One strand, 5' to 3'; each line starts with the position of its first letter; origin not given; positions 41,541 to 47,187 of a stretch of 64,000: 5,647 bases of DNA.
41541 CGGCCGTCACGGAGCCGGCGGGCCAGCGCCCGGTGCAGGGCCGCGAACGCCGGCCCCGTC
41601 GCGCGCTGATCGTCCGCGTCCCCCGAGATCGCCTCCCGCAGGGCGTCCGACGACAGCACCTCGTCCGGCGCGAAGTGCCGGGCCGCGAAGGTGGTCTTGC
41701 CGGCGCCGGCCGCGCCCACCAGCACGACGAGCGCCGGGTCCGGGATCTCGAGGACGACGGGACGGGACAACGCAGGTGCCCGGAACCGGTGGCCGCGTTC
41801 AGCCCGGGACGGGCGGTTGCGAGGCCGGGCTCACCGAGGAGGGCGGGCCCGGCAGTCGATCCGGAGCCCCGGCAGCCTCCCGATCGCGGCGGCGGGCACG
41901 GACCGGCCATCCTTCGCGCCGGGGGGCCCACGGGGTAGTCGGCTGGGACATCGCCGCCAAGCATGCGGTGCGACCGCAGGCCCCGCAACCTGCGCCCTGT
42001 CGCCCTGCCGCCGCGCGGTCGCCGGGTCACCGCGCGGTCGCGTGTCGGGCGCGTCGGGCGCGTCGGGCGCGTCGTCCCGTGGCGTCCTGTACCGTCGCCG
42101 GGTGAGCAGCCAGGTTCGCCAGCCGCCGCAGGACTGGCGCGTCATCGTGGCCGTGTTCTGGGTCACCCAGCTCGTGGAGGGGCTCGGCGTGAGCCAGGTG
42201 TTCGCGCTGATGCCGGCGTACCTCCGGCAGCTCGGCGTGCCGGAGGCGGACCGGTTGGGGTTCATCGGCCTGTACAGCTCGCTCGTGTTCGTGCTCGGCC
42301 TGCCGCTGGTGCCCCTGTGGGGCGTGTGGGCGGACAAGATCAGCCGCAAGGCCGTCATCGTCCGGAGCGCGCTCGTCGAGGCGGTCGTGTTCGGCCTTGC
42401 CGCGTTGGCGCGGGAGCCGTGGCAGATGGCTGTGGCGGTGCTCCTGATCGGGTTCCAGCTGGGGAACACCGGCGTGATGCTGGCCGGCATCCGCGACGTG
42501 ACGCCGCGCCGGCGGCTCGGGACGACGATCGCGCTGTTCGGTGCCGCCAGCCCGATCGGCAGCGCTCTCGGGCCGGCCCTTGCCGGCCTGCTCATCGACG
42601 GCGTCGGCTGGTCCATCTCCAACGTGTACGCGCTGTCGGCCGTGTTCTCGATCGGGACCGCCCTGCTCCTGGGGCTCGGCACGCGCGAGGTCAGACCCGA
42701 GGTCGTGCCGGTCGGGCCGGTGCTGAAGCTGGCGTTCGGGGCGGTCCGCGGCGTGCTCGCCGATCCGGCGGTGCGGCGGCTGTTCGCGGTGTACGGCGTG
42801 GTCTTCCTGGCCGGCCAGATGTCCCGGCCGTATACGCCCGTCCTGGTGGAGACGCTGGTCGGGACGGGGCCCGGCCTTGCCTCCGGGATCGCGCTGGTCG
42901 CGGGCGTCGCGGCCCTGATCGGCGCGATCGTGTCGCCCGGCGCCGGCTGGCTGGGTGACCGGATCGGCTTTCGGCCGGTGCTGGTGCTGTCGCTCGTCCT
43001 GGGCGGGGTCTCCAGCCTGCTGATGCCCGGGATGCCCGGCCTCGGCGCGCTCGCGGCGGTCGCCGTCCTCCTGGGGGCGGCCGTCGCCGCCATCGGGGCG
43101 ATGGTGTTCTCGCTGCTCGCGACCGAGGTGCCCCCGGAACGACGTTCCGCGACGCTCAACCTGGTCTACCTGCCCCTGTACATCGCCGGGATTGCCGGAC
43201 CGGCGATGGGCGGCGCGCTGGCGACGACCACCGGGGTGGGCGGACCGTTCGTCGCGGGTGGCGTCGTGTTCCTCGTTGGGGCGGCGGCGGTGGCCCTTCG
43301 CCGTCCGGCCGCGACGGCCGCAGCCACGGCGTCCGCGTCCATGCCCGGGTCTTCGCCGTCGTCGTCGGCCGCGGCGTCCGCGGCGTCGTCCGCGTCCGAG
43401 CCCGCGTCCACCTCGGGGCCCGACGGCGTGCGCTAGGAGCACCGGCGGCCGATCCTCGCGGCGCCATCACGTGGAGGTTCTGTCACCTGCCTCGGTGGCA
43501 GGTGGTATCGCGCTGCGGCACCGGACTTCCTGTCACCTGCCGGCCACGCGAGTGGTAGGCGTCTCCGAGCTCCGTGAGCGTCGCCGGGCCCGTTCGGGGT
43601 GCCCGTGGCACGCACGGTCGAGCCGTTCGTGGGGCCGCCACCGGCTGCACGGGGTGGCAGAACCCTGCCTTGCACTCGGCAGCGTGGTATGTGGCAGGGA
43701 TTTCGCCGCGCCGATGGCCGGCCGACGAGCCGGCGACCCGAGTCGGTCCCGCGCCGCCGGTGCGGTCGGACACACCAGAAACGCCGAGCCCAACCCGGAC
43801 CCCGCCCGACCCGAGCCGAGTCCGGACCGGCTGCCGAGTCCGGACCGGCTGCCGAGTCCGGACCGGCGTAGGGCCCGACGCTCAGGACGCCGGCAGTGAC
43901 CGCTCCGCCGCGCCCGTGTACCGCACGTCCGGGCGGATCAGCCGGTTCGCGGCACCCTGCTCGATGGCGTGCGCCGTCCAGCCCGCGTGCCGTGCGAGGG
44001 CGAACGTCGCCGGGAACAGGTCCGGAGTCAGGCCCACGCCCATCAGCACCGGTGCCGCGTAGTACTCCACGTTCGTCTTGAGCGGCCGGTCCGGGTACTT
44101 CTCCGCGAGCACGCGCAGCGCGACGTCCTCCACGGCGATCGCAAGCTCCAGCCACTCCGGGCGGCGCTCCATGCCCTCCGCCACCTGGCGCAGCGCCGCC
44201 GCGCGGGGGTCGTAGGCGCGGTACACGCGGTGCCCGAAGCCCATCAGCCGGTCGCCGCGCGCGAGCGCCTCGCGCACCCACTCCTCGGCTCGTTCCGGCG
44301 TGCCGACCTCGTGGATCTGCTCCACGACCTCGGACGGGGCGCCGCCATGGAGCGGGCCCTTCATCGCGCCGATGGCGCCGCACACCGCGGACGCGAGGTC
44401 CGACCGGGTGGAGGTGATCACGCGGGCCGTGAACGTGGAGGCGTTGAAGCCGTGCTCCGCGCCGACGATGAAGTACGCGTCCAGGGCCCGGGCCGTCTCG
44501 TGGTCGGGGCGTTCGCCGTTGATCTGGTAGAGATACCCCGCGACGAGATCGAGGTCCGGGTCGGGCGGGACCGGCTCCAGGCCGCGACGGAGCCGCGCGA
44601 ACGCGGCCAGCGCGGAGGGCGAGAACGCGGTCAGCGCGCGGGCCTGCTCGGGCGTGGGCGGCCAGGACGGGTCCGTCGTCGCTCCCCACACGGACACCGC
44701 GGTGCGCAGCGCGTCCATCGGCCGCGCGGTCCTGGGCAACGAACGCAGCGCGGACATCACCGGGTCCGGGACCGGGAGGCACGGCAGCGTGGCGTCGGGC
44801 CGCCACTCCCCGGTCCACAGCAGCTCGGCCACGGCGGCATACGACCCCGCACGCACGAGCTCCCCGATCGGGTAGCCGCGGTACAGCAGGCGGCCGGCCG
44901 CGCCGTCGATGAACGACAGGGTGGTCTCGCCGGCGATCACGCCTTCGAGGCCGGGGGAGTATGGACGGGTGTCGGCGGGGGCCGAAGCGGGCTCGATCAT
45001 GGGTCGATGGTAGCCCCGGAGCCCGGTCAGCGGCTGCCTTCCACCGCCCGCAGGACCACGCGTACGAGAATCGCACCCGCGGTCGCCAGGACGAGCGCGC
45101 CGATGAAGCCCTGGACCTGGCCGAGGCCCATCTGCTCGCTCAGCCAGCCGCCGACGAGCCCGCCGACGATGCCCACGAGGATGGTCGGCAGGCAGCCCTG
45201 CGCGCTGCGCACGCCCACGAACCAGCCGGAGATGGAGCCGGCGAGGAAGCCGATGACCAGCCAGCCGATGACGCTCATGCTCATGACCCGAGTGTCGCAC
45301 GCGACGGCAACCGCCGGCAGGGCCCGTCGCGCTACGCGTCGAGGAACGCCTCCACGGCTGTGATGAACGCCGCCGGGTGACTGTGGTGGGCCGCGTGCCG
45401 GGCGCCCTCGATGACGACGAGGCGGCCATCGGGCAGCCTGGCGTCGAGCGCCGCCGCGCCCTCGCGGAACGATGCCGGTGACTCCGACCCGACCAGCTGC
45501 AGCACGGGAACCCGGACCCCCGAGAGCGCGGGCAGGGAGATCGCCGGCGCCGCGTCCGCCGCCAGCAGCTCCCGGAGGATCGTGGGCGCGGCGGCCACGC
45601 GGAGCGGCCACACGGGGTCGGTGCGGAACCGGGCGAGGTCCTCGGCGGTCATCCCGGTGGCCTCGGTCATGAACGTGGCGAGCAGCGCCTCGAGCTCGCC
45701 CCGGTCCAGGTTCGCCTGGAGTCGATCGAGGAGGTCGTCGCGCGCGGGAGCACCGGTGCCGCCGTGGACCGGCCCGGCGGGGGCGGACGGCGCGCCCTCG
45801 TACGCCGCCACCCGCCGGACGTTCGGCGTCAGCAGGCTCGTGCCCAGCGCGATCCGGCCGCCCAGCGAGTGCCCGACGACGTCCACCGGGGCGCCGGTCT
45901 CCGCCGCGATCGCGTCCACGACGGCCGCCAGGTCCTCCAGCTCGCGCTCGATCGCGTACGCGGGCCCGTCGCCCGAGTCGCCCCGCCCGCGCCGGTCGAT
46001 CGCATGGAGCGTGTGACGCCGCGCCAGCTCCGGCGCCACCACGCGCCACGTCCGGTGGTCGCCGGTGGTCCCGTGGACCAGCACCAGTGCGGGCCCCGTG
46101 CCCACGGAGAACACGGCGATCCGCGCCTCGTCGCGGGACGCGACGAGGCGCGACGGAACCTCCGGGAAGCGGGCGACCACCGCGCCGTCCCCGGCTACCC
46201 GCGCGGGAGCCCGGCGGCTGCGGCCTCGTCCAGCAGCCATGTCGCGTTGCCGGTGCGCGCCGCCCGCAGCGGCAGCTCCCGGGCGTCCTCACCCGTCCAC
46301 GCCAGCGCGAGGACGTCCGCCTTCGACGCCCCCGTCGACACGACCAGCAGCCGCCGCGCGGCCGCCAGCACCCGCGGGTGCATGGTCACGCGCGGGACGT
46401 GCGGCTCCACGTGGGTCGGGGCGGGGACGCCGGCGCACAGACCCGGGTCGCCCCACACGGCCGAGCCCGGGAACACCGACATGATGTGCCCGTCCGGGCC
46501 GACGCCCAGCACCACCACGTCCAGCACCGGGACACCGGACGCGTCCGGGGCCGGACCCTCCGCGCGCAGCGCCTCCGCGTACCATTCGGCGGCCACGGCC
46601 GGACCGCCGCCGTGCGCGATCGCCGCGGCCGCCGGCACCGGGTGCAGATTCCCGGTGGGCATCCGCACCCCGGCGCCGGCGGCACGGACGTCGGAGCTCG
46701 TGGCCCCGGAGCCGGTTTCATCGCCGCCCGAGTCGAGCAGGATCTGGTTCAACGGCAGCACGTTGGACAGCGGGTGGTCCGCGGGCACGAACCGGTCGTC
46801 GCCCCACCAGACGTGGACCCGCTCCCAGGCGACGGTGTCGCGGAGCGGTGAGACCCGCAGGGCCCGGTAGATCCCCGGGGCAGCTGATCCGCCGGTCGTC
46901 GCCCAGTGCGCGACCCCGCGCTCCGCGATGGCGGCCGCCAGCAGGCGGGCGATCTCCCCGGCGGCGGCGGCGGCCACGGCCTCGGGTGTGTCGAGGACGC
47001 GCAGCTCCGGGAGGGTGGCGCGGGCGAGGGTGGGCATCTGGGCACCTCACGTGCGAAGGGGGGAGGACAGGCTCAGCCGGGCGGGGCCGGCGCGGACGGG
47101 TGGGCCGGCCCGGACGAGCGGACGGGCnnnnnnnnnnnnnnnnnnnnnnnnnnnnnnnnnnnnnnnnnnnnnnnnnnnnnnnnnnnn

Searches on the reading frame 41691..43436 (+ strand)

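Call 66: search_protein_families(library=pfam, proteins=[window:41691-43436:+], max_evalue=0.00001)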
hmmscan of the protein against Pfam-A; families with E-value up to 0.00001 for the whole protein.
window:41691-43436:+ (581 aa): 1 family
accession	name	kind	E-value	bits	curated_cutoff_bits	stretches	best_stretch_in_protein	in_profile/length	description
PF07690.21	MFS_1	-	9.1e-36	123.9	33.4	2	157-410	2-254/347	Major Facilitator Superfamily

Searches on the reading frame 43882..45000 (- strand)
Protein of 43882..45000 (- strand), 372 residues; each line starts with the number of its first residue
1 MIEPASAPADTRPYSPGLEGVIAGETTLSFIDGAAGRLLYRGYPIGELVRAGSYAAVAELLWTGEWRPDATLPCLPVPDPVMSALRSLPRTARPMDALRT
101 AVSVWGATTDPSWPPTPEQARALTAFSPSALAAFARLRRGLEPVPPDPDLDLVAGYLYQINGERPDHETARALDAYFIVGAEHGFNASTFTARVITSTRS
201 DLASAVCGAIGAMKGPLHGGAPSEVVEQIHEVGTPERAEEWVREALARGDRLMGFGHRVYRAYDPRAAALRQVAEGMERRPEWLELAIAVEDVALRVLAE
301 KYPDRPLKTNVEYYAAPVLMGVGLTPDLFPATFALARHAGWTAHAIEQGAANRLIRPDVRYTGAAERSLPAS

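Call 82: search_protein_families(library=pfam, proteins=[window:43882-45000:-], max_evalue=0.0001)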
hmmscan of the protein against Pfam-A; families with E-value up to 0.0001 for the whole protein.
window:43882-45000:- (372 aa): 1 family
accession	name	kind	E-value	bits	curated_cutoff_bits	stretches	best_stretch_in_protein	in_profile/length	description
PF00285.26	Citrate_synt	-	4.4e-104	348.8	27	1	17-357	1-356/357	Citrate synthase, C-terminal domain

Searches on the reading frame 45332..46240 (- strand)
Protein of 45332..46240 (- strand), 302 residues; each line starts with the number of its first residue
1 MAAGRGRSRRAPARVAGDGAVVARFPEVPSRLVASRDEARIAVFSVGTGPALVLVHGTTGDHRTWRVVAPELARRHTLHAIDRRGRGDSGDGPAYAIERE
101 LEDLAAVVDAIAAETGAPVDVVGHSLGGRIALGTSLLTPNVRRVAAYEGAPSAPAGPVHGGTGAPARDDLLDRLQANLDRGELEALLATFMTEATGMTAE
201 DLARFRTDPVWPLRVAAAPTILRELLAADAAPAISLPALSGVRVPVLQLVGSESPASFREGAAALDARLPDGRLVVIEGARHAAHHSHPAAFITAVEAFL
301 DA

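Call 82: search_protein_families(library=pfam, proteins=[window:45332-46240:-], max_evalue=0.0001)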
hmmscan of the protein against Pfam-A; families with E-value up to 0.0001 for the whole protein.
window:45332-46240:- (302 aa): 4 families
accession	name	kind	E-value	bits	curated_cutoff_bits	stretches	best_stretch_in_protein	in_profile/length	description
PF12697.13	Abhydrolase_6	-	6.2e-24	86.3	26.3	1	52-293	1-215/217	Alpha/beta hydrolase family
PF00561.26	Abhydrolase_1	-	9.4e-17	61.9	25.8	1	50-289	1-245/245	alpha/beta hydrolase fold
PF12146.15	Hydrolase_4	-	9.6e-12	45.1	27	1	51-285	6-235/239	Serine aminopeptidase, S33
PF00975.26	Thioesterase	-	2.3e-06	28.5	26.4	1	51-136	2-85/226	Thioesterase domain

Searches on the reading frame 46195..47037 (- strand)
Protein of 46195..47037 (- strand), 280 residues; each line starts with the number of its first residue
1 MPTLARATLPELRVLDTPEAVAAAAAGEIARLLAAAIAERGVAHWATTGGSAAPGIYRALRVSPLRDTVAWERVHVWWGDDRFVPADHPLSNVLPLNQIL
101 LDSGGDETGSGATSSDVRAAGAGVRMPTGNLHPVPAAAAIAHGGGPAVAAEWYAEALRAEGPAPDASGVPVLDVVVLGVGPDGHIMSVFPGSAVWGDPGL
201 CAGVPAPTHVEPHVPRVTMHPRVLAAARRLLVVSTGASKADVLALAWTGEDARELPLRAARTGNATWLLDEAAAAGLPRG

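Call 82: search_protein_families(library=pfam, proteins=[window:46195-47037:-], max_evalue=0.0001)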
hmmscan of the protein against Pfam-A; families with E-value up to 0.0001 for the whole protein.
window:46195-47037:- (280 aa): 1 family
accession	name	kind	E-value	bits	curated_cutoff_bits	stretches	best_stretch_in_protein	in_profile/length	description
PF01182.26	Glucosamine_iso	-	1e-47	163.3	27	1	17-266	2-224/225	Glucosamine-6-phosphate isomerases/6-phosphogluconolactonase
